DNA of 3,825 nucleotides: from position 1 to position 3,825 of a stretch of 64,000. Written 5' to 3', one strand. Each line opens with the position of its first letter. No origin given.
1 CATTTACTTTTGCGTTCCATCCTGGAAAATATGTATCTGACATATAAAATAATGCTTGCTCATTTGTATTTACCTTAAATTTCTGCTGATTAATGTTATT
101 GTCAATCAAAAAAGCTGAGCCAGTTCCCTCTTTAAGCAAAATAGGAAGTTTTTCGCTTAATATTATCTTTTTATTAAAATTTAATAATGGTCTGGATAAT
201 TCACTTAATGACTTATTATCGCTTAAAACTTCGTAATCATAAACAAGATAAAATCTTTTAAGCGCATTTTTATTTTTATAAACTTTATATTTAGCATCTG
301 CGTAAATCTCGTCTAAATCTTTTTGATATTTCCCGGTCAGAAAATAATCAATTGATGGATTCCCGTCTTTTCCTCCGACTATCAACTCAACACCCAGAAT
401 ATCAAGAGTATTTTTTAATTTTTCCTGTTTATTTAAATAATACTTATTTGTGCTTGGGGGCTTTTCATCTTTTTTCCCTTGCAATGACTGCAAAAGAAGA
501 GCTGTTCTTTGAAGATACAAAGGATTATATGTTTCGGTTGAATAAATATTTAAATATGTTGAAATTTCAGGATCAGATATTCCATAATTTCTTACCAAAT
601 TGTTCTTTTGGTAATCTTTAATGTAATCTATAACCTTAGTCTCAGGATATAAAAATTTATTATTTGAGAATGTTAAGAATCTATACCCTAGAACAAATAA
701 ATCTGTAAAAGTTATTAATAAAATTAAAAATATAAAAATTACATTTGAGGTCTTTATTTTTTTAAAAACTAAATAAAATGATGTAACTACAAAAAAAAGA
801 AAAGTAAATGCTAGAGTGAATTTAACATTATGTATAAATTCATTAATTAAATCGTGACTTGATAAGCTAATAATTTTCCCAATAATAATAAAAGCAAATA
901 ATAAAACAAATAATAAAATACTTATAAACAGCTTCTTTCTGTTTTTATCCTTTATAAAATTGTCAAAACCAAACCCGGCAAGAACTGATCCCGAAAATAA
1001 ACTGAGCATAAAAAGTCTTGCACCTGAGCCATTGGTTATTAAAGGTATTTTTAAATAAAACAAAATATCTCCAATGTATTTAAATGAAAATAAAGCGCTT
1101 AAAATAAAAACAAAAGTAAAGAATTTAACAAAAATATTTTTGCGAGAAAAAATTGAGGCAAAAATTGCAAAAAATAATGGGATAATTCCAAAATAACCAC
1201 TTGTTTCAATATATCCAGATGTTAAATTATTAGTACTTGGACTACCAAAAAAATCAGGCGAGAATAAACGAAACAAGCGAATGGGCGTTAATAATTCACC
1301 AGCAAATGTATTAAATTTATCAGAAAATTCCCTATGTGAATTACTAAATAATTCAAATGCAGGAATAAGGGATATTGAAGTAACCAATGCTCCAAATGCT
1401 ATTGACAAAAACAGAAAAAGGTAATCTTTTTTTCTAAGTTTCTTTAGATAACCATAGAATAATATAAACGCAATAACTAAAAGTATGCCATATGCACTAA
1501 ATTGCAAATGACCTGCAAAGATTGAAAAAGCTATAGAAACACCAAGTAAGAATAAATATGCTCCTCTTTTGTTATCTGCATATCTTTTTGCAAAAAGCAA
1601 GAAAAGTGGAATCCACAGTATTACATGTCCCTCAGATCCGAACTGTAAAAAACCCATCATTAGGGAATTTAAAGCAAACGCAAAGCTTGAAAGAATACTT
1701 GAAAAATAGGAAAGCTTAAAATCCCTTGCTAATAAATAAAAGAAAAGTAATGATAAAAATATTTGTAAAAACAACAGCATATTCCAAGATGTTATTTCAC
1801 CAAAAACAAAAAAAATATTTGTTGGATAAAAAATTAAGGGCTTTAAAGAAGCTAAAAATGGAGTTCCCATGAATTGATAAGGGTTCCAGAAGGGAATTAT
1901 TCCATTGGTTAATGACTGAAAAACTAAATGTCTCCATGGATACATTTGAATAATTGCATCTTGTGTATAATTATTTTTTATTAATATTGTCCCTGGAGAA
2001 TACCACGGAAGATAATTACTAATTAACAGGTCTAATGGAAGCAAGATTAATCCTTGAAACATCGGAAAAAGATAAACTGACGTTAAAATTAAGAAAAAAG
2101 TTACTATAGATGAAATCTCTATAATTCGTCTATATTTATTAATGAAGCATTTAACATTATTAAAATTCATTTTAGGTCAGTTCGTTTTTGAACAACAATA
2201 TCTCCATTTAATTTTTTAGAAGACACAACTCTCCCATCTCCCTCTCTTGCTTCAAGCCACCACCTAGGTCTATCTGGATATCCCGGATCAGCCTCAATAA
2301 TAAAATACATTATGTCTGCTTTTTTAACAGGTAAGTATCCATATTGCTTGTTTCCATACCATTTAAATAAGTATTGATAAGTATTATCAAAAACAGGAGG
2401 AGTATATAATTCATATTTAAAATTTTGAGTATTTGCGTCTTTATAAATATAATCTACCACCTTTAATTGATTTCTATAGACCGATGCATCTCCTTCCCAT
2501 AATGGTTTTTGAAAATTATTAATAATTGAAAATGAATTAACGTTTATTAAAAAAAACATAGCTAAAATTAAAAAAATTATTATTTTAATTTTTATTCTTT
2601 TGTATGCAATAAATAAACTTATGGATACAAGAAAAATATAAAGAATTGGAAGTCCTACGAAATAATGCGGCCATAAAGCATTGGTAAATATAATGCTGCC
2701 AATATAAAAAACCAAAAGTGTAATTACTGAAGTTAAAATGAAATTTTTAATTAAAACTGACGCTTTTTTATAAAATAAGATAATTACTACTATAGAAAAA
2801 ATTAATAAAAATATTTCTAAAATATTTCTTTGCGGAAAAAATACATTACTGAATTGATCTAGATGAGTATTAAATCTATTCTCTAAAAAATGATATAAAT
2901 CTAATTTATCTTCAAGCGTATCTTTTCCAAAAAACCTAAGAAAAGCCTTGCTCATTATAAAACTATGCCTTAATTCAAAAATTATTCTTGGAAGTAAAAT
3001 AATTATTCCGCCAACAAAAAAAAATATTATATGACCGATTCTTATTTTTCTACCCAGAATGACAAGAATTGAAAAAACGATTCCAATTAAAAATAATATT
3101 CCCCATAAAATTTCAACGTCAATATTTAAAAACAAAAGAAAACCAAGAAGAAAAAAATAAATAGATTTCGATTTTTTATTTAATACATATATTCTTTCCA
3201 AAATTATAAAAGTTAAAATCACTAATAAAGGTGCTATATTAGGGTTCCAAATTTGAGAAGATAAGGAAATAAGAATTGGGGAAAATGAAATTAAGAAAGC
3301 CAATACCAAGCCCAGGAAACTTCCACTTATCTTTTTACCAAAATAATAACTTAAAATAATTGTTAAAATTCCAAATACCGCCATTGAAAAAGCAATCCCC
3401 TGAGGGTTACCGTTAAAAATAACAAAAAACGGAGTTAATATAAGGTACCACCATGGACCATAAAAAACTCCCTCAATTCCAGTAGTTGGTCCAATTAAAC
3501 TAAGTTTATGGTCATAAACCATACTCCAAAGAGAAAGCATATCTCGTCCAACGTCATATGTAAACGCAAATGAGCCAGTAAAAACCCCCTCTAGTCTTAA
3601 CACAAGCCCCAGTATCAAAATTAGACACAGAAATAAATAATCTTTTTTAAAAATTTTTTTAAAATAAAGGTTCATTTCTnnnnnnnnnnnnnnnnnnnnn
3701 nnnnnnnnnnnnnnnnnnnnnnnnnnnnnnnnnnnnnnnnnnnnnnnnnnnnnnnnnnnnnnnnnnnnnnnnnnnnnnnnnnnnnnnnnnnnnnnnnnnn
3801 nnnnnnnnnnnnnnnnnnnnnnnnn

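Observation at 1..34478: A 34 kb single-strand glycosylation supercluster dominated by GT-C membrane transferases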

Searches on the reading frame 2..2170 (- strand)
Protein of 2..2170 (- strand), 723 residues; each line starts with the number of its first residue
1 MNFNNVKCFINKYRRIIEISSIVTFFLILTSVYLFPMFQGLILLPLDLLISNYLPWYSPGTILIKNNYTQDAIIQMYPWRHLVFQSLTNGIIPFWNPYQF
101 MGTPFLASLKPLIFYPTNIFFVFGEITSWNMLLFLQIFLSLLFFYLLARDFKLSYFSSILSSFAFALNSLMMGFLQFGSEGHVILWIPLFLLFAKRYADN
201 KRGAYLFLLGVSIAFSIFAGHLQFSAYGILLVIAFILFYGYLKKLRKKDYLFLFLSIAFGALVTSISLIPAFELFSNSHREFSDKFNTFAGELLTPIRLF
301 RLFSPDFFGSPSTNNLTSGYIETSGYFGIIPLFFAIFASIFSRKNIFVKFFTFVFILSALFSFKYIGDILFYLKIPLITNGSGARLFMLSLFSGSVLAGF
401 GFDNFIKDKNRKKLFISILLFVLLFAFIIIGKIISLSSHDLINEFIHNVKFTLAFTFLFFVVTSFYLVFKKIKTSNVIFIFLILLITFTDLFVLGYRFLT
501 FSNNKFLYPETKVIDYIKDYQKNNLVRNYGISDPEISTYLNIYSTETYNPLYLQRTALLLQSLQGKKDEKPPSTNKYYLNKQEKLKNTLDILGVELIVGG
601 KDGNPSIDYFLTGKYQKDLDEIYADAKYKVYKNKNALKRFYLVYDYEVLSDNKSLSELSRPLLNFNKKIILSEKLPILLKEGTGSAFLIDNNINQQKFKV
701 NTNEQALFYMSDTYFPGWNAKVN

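Call 10: search_protein_families(library=pfam, proteins=[window:2-2170:-], max_evalue=0.01)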
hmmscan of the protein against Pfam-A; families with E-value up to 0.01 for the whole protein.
window:2-2170:- (723 aa): 0 families

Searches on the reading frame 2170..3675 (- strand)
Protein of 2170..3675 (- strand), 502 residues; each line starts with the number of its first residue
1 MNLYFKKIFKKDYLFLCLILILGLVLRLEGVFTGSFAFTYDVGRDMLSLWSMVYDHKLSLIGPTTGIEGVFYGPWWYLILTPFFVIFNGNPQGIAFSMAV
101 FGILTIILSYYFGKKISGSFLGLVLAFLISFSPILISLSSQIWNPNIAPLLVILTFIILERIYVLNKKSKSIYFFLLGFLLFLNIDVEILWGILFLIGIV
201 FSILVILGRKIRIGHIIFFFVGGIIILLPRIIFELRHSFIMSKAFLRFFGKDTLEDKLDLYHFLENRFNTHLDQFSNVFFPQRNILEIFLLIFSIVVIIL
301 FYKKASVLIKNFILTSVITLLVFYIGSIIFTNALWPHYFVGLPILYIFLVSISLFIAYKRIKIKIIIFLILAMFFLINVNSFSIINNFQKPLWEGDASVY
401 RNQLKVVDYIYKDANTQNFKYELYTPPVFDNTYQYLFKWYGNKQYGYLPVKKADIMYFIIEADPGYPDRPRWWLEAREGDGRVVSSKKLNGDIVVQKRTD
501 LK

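Call 10: search_protein_families(library=pfam, proteins=[window:2170-3675:-], max_evalue=0.01)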
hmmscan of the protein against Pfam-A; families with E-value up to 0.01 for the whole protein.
window:2170-3675:- (502 aa): 1 family
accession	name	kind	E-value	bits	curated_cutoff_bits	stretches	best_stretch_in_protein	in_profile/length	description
PF13231.12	PMT_2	-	0.0052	17.4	26.1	1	76-230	6-157/160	Dolichyl-phosphate-mannose-protein mannosyltransferase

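Call 23: find_encoding_contigs(protein=window:2170-3675:-, flank=10000, max_places=6)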
Protein window:2170-3675:- (502 aa): 4 contigs read that carry it; 1 place shown.
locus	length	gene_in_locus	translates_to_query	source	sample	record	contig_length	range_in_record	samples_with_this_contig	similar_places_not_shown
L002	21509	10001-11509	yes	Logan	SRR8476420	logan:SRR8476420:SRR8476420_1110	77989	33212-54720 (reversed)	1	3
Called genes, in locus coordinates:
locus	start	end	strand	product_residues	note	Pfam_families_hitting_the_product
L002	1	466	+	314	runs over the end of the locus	PF00535:Glycos_transf_2, PF13641:Glyco_tranf_2_3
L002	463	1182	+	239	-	PF00535:Glycos_transf_2, PF10111:Glyco_tranf_2_2, PF13641:Glyco_tranf_2_3 (weak)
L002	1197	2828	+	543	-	PF13231:PMT_2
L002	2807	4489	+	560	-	PF02366:PMT, PF13231:PMT_2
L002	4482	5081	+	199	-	PF13489:Methyltransf_23, PF13847:Methyltransf_31, PF08241:Methyltransf_11, PF08242:Methyltransf_12 (weak), PF13649:Methyltransf_25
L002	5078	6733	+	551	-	PF13231:PMT_2 (weak)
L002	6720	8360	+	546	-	PF02366:PMT, PF13231:PMT_2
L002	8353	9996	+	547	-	PF13231:PMT_2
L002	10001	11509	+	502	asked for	-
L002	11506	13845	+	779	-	PF09586:YfhO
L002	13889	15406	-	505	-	-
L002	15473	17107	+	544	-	PF10131:PTPS_related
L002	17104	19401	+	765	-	PF00535:Glycos_transf_2, PF13231:PMT_2 (weak)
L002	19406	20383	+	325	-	PF01073:3Beta_HSD, PF01370:Epimerase, PF02719:Polysacc_synt_2, PF04321:RmlD_sub_bind, PF05368:NmrA (weak), PF07993:NAD_binding_4 (weak), PF13460:NAD_binding_10, PF16363:GDP_Man_Dehyd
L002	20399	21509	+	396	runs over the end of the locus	PF13231:PMT_2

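Call 69: search_protein_families(library=ncbifam, proteins=[window:2170-3675:-], max_evalue=0.001)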
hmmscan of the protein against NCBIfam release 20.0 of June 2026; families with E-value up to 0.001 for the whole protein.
window:2170-3675:- (502 aa): 0 families
